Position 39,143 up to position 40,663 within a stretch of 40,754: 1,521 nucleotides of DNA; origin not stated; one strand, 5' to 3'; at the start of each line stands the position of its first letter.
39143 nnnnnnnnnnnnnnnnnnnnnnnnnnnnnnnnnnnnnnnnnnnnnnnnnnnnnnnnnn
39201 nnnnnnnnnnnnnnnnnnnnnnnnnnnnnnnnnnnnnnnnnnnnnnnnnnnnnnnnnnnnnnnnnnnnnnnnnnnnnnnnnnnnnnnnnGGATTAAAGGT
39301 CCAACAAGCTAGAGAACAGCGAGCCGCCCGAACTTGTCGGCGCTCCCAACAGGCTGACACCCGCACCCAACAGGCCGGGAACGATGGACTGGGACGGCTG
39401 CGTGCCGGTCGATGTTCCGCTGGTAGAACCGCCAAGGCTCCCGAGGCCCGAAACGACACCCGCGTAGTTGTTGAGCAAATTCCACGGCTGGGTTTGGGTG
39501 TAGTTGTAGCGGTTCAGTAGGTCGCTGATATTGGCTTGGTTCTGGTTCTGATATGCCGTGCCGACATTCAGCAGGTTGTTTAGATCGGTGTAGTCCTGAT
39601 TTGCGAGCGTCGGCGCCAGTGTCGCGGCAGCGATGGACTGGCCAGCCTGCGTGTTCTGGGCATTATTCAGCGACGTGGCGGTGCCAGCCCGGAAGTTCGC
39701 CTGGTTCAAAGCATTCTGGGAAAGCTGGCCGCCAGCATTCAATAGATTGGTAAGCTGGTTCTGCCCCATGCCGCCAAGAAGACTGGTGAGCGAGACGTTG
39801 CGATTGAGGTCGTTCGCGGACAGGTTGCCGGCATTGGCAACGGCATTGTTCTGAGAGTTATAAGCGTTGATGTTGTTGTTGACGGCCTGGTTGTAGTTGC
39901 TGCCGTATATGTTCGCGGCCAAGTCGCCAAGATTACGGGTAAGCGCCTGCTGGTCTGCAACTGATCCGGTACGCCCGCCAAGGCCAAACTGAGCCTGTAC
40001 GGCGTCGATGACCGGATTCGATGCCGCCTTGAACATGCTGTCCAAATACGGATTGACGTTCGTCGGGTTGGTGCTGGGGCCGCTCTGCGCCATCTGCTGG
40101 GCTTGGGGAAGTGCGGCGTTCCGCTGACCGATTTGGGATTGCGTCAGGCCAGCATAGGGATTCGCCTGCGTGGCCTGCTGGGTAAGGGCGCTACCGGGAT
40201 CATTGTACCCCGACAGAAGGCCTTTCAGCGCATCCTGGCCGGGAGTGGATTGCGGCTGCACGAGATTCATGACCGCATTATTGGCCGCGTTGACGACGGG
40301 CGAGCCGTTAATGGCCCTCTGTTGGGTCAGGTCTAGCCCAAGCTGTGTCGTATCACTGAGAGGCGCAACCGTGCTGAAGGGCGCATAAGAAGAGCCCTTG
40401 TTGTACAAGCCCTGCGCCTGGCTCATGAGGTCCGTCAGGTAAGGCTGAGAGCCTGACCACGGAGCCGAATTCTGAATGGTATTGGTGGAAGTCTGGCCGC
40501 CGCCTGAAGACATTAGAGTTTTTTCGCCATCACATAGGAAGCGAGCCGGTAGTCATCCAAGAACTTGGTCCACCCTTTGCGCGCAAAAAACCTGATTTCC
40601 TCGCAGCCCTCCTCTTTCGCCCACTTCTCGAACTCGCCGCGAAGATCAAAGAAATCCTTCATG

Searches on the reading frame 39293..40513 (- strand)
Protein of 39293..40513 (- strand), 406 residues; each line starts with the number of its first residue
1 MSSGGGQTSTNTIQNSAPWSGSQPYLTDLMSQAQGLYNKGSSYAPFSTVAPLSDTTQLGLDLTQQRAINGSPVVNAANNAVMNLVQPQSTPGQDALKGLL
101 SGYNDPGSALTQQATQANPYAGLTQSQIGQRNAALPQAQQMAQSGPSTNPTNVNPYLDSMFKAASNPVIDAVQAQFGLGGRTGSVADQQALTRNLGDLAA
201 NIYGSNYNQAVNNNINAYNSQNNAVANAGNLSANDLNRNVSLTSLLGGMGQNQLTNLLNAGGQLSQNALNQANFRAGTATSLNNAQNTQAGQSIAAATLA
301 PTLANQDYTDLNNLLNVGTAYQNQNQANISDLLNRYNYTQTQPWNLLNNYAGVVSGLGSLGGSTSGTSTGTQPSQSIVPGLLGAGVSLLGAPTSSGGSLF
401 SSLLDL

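Call 19: search_protein_families(library=pfam, proteins=[window:39293-40513:-], max_evalue=0.01)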
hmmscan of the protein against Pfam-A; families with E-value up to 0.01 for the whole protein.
window:39293-40513:- (406 aa): 0 families

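Call 30: search_protein_families(library=phrogs, proteins=[window:39293-40513:-], max_evalue=0.001)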
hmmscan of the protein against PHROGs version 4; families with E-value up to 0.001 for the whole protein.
window:39293-40513:- (406 aa): 1 family
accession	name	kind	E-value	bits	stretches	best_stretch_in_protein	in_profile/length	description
phrog_4287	-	DNA, RNA and nucleotide metabolism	9.7e-18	65.5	2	2-298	3-275/392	DNA ejection protein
